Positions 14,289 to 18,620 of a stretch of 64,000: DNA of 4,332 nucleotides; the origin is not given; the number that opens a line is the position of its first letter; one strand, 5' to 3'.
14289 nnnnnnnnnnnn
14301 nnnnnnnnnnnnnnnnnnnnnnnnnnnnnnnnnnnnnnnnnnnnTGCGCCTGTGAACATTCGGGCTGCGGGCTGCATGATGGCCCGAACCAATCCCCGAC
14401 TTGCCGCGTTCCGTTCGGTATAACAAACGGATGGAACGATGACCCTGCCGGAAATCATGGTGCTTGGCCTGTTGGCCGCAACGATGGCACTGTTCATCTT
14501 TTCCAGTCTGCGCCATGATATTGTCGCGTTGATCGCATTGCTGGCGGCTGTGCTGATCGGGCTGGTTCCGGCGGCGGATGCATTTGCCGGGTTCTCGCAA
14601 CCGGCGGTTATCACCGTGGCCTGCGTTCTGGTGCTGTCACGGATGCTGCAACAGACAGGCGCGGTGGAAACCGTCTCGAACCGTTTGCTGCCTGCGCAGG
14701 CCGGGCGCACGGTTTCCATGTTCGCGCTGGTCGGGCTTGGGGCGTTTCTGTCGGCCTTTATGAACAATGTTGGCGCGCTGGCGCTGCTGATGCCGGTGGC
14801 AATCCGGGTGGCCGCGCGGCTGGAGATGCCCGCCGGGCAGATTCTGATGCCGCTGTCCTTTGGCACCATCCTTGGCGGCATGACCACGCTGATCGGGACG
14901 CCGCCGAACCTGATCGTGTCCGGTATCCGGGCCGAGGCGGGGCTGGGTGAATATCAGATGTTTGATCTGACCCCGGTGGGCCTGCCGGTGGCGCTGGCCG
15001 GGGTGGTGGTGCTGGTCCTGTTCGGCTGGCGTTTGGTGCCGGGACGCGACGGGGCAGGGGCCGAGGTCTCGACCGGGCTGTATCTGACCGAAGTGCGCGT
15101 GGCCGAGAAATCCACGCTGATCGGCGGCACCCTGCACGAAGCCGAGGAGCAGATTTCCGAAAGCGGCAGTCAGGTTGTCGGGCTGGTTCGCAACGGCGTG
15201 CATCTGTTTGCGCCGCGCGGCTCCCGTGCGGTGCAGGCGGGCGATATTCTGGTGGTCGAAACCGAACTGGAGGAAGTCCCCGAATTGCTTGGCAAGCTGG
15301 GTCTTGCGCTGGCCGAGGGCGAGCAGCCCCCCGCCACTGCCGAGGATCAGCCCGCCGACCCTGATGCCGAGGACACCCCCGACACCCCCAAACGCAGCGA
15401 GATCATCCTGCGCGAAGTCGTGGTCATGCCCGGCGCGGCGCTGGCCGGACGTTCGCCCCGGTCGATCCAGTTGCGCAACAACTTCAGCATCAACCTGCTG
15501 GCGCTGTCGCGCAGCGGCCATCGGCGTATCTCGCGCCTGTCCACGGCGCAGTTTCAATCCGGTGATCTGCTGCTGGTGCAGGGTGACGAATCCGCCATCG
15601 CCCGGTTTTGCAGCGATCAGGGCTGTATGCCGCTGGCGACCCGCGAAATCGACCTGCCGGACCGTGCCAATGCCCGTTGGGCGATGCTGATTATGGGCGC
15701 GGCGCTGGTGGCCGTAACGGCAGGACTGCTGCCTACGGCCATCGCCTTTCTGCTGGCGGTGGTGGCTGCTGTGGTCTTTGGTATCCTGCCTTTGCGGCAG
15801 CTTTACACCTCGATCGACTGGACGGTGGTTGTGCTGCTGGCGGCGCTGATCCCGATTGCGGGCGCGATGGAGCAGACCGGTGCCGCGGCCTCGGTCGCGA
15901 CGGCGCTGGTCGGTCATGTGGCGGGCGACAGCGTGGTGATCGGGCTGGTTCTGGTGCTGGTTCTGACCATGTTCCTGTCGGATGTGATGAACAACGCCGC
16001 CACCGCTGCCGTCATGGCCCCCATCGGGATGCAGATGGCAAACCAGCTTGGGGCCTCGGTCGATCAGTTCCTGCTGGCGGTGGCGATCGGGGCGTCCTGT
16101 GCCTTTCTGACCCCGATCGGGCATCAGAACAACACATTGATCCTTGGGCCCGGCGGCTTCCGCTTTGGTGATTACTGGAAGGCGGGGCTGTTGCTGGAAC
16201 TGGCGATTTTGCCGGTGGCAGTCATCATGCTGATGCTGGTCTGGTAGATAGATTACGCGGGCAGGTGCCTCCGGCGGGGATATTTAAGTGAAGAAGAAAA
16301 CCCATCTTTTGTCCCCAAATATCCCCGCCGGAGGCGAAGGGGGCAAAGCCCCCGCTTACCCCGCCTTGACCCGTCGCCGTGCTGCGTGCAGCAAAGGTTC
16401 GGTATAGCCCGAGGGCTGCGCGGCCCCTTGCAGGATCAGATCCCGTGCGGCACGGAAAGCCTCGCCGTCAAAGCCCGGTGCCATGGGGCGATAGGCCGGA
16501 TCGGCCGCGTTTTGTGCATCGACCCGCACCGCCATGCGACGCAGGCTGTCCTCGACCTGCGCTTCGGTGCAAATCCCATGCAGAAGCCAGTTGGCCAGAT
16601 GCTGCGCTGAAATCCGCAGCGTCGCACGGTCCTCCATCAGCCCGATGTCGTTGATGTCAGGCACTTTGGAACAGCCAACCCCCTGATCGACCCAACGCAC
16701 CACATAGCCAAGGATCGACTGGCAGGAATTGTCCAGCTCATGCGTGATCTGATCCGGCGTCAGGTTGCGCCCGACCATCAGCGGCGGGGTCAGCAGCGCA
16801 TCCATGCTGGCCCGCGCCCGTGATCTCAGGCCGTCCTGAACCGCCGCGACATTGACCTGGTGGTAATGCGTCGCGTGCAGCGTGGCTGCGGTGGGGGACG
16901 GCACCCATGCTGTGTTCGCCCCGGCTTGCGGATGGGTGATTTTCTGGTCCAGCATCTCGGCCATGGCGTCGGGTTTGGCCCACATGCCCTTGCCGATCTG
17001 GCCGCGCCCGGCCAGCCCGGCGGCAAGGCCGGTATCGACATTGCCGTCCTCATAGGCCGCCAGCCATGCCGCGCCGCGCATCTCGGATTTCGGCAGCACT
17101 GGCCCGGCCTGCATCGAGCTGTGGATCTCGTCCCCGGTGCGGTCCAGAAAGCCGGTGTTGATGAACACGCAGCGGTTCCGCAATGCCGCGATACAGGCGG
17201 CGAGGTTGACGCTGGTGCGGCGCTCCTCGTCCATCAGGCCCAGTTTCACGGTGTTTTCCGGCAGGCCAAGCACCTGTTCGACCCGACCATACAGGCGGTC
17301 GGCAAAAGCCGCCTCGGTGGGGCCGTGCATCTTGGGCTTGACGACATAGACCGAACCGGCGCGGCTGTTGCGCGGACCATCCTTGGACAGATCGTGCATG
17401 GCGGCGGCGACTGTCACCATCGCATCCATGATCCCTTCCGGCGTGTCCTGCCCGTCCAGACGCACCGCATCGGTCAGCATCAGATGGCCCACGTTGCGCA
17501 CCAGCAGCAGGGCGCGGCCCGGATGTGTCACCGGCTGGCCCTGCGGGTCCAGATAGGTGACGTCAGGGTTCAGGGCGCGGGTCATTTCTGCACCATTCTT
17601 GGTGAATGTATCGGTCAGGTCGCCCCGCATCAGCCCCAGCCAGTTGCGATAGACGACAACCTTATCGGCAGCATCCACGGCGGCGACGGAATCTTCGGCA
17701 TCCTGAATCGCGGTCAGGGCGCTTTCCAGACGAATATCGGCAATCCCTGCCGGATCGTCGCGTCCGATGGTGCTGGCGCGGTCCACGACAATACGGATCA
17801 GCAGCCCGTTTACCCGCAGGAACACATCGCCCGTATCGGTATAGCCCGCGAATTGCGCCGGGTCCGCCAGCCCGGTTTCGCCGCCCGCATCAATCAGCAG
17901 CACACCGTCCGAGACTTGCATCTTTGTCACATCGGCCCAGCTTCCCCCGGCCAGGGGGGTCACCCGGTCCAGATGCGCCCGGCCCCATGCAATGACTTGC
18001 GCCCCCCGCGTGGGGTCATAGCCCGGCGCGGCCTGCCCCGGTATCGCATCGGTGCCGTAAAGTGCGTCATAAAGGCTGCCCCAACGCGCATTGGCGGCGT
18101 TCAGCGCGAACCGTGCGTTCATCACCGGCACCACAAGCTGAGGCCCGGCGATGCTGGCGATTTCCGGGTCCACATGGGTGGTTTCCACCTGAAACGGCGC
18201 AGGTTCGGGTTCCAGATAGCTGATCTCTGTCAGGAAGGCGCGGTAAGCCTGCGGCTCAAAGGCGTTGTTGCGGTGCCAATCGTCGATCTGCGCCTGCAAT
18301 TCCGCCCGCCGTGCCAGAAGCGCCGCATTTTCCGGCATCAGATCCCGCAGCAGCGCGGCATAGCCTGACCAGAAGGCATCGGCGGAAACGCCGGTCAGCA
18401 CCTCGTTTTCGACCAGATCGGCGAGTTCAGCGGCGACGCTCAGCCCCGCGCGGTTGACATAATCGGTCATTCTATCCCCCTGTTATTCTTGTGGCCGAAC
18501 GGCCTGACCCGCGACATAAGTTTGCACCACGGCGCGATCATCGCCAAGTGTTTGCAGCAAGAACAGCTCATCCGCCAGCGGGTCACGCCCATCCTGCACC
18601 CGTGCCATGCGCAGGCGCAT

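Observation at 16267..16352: Palindromic repeat family: copy A with perfect 18-bp arms and a conserved 31-nt loop, lodged between convergent genes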

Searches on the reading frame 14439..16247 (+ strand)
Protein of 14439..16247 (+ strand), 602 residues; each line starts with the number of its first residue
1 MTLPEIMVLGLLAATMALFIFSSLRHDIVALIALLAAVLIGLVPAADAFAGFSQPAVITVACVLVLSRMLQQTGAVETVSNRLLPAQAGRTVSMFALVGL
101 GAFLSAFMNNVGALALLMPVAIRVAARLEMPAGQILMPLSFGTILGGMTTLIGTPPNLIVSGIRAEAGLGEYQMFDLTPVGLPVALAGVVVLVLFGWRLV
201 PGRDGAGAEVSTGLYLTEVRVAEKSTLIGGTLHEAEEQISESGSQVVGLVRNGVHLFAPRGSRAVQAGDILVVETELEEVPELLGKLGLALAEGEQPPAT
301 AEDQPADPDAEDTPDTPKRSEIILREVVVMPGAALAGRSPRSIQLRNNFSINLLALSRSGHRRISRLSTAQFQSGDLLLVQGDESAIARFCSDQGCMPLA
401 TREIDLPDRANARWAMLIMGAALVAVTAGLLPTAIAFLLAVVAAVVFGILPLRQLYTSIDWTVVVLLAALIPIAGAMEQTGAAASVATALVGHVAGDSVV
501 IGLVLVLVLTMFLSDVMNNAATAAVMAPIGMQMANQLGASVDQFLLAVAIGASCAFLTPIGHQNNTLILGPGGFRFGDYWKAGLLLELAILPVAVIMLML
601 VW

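Call 70: search_protein_families(library=pfam, proteins=[window:14439-16247:+])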
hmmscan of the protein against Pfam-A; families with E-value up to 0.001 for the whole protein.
window:14439-16247:+ (602 aa): 3 families
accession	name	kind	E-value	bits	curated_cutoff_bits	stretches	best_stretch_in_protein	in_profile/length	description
PF03600.22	CitMHS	-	1.4e-76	258.3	31.9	1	16-551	1-336/336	Citrate transporter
PF00939.25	Na_sulph_symp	-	2.2e-18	67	27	2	438-602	298-466/472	Sodium:sulfate symporter transmembrane region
PF02080.26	TrkA_C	-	2.7e-17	62.8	27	2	324-392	1-68/71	TrkA-C domain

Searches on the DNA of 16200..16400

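Call 12: search_rna_families(source=window, start=16200, end=16400, threshold=evalue, max_evalue=10, show_alignments=3)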
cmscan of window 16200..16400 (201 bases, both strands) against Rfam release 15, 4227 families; matches with E-value up to 10: 28.
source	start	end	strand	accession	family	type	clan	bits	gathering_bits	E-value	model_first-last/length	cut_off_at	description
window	16267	16335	-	RF01895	mir-193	Gene; miRNA;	-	23.5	55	0.0026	1-76/76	no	mir-193 microRNA precursor family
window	16267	16335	-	RF00794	mir-42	Gene; miRNA;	CL00088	22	70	0.009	14-90/102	no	mir-42 microRNA precursor family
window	16265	16338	+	RF03674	MIR5387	Gene; miRNA;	-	21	69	0.048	1-96/96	no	MIR5387 microRNA precursor family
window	16267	16333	-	RF04055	mir-1261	Gene; miRNA;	-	20.7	91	0.097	1-82/82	no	mir-1261 microRNA precursor family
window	16270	16330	-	RF03973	mir-5615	Gene; miRNA;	-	20.5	82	0.074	1-61/61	no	mir-5615 microRNA precursor family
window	16272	16332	+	RF03973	mir-5615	Gene; miRNA;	-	19.7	82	0.12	1-61/61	no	mir-5615 microRNA precursor family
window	16262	16338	-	RF03636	MIR4376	Gene; miRNA;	-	19.6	60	0.084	1-88/88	no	MIR4376 microRNA precursor family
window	16270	16332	+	RF03379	mir-4667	Gene; miRNA;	-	19.6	68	0.29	1-93/93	no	mir-4667 microRNA precursor family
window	16268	16334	+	RF01061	mir-548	Gene; miRNA;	-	19.4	90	0.2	1-84/84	no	mir-548 microRNA precursor family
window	16266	16336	+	RF03861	mir-4484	Gene; miRNA;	-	18.2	90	0.66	8-82/89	no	mir-4484 microRNA precursor family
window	16267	16335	-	RF03457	MIR173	Gene; miRNA;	-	17.9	70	0.3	12-91/102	no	MIR173 microRNA precursor family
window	16273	16329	-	RF03572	MIR2109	Gene; miRNA;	-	17.7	100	0.35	1-71/71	no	MIR2109 microRNA precursor family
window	16267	16335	-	RF03366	mir-3122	Gene; miRNA;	-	17.6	92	0.85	1-73/73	no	mir-3122 microRNA precursor family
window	16266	16336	+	RF03872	MIR6426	Gene; miRNA;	-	17.4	96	0.48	1-84/84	no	MIR6426 microRNA precursor family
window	16267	16335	+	RF00905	mir-789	Gene; miRNA;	-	17.4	100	0.82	24-73/97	no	mir-789 microRNA precursor family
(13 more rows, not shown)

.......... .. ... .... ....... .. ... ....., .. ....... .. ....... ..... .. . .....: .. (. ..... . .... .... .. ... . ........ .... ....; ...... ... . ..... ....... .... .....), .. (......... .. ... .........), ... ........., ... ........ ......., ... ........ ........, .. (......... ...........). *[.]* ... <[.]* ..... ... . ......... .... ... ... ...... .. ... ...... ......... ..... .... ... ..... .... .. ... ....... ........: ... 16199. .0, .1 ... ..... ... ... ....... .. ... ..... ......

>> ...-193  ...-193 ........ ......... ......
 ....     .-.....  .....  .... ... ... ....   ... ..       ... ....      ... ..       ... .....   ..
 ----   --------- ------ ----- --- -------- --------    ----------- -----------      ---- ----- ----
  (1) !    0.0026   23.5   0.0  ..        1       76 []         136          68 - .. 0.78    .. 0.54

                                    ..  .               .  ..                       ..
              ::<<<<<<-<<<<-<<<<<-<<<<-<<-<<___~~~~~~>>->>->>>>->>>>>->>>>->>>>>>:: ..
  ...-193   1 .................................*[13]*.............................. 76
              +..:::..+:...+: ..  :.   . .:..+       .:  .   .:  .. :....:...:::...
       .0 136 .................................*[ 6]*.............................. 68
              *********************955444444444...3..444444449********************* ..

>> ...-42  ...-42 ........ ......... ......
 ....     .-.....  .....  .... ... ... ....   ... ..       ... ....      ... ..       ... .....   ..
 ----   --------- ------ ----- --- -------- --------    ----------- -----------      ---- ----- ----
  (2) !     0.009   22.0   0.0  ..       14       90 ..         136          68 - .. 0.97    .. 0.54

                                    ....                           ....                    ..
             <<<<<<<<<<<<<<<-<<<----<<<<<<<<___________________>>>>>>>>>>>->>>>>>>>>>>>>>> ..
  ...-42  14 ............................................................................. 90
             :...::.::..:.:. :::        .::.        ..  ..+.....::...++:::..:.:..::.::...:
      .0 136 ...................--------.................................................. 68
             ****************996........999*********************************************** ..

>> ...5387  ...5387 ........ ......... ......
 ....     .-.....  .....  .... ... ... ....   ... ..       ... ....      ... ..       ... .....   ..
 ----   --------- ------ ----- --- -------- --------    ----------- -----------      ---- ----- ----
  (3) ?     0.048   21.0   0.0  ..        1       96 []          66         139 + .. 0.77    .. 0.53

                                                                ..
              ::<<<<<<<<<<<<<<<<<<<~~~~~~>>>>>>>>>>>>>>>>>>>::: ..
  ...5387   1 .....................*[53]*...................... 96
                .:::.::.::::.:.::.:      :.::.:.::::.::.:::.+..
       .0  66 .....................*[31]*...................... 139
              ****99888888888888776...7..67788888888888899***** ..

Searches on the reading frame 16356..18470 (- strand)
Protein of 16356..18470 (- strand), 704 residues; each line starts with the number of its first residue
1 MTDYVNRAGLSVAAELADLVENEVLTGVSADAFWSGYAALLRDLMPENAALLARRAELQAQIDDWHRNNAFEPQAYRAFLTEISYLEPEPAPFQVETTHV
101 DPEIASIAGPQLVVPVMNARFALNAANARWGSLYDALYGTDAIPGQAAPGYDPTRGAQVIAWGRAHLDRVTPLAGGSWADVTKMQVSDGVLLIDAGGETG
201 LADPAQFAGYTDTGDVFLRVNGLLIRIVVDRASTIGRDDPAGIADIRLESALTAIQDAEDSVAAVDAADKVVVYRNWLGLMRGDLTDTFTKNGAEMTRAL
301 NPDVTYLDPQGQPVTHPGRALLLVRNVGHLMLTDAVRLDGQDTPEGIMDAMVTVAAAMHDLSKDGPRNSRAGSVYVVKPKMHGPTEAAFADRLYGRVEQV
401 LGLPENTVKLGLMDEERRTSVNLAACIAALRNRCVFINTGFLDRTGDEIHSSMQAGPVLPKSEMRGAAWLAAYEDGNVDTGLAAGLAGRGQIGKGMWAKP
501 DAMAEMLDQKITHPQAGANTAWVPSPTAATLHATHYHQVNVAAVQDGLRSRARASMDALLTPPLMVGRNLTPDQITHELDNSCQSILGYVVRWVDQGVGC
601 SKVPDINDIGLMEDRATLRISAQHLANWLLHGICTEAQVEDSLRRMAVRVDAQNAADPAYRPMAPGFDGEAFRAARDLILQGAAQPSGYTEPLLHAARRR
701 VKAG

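Call 20: find_homologous_proteins(query=window:16356-18470:-, max_evalue=1e-100)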
Query window:16356-18470:- (704 aa): 8000 proteins with E <= 1e-100 among 8000 candidates; the best 120 are listed.
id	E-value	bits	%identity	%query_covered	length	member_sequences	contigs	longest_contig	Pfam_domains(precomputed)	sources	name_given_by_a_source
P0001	0.0e+0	1586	100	100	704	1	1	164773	PF20656.3,PF20659.3,PF20658.3,PF01274.29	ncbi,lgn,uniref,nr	ncbi:MAG: malate synthase G [Paracoccus sp. (in: a-proteobacteria)]|uniref:malate synthase G n=1 Tax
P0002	0.0e+0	1253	80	100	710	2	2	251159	PF20656.3,PF20659.3,PF20658.3,PF01274.29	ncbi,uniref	ncbi:malate synthase G [Paracoccus jiaweipingae]|uniref:malate synthase G n=1 Tax=unclassified Parac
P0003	0.0e+0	1225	76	99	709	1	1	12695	PF20656.3,PF20659.3,PF20658.3,PF01274.29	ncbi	-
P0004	0.0e+0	1223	78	100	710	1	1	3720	PF20656.3,PF20659.3,PF20658.3,PF01274.29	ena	-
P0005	0.0e+0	1221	79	99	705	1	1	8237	PF20656.3,PF20659.3,PF20658.3,PF01274.29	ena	-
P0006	0.0e+0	1218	79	99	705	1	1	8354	PF20656.3,PF20659.3,PF20658.3,PF01274.29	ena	-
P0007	0.0e+0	1217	79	99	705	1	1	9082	PF20656.3,PF20659.3,PF20658.3,PF01274.29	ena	-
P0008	0.0e+0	1216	79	99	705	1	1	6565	PF20656.3,PF20659.3,PF20658.3,PF01274.29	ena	-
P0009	0.0e+0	1213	77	99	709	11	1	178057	PF20656.3,PF20659.3,PF20658.3,PF01274.29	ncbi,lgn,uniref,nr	ncbi:malate synthase [Roseovarius tolerans]|uniref:Malate synthase G n=1 Tax=Roseovarius tolerans Ta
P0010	0.0e+0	1211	78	99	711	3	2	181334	PF20656.3,PF20659.3,PF20658.3,PF01274.29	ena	-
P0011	0.0e+0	1211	78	99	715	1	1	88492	PF20656.3,PF20659.3,PF20658.3,PF01274.29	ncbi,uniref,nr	ncbi:malate synthase G [Paracoccus endophyticus]|uniref:malate synthase G n=1 Tax=Paracoccus endophy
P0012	0.0e+0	1209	76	100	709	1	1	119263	PF20656.3,PF20659.3,PF20658.3,PF01274.29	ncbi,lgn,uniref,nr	ncbi:malate synthase G [Actibacterium lipolyticum]|uniref:Malate synthase G n=1 Tax=Actibacterium li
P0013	0.0e+0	1209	76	100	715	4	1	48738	PF20656.3,PF20659.3,PF20658.3,PF01274.29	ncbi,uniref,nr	ncbi:malate synthase G [Neomegalonema sp.]|uniref:malate synthase G n=1 Tax=Neomegalonema sp. TaxID=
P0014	0.0e+0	1205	77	100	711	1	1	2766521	PF20656.3,PF20659.3,PF20658.3,PF01274.29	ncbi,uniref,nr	ncbi:malate synthase G [Pseudooceanicola aestuarii]|uniref:malate synthase G n=1 Tax=Pseudooceanicol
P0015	0.0e+0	1201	76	100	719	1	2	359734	PF20656.3,PF20659.3,PF20658.3,PF01274.29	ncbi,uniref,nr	ncbi:malate synthase G [Paracoccus sp. M683]|uniref:malate synthase G n=1 Tax=Paracoccus sp. M683 Ta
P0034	0.0e+0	1190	77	100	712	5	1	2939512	PF20656.3,PF20659.3,PF20658.3,PF01274.29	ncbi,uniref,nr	ncbi:malate synthase G [Paracoccus contaminans]|uniref:Malate synthase G n=1 Tax=Paracoccus contamin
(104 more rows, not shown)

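Call 36: find_encoding_contigs(protein=P0002, flank=3000, max_places=2)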
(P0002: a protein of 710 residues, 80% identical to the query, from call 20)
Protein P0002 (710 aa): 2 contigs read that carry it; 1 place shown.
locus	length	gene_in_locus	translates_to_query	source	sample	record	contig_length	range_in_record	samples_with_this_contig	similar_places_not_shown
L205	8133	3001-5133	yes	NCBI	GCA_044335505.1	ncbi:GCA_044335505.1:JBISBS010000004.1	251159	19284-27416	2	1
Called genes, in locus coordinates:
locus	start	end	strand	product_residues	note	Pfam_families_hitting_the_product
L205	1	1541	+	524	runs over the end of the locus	PF16655:PhoD_N, PF09423:PhoD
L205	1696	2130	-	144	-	PF00903:Glyoxalase, PF13669:Glyoxalase_4 (weak)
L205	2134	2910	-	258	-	PF01047:MarR (faint), PF09339:HTH_IclR, PF01614:IclR_C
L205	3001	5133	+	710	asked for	PF20656:MS_N, PF20658:MSG_insertion, PF01274:MS_TIM-barrel, PF20659:MS_C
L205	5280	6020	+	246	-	PF13469:Sulfotransfer_3 (weak)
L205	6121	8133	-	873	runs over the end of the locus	PF13491:FtsK_4TM, PF17854:FtsK_alpha, PF01580:FtsK_SpoIIIE, PF09397:FtsK_gamma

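Call 37: find_encoding_contigs(protein=P0011, flank=3000, max_places=1)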
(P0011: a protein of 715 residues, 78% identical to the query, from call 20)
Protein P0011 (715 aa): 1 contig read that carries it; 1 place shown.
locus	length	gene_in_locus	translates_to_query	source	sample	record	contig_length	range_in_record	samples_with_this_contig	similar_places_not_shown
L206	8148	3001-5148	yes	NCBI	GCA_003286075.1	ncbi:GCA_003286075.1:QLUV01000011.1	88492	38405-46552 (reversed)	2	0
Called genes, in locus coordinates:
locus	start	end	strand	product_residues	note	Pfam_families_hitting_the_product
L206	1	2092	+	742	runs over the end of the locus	PF00521:DNA_topoisoIV, PF03989:DNA_gyraseA_C (weak)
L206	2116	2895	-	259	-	PF09339:HTH_IclR, PF01614:IclR_C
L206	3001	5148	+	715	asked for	PF20656:MS_N, PF20658:MSG_insertion, PF01274:MS_TIM-barrel, PF20659:MS_C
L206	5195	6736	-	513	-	PF13091:PLDc_2, PF00614:PLDc (weak)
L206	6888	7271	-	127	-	PF10116:Host_attach, PF18856:baeRF_family12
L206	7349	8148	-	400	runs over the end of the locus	PF00155:Aminotran_1_2, PF01041:DegT_DnrJ_EryC1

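Call 38: find_encoding_contigs(protein=P0034, flank=3000, max_places=1)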
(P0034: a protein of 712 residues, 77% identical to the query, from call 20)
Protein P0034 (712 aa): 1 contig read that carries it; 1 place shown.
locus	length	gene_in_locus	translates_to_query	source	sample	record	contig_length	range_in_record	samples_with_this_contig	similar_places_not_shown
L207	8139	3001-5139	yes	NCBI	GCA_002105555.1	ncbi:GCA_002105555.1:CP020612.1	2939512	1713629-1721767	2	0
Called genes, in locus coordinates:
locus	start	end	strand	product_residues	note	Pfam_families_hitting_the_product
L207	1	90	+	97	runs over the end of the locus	PF02325:CCB3_YggT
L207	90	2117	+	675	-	PF00270:DEAD, PF00271:Helicase_C, PF16124:RecQ_Zn_bind, PF09382:RQC, PF00570:HRDC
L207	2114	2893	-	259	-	PF09339:HTH_IclR, PF01614:IclR_C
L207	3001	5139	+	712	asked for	PF20656:MS_N, PF20658:MSG_insertion, PF01274:MS_TIM-barrel, PF20659:MS_C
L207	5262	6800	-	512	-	PF13091:PLDc_2, PF00614:PLDc (weak)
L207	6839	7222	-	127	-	PF18854:baeRF_family10 (weak), PF10116:Host_attach, PF18856:baeRF_family12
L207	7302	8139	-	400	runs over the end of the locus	PF00155:Aminotran_1_2, PF01041:DegT_DnrJ_EryC1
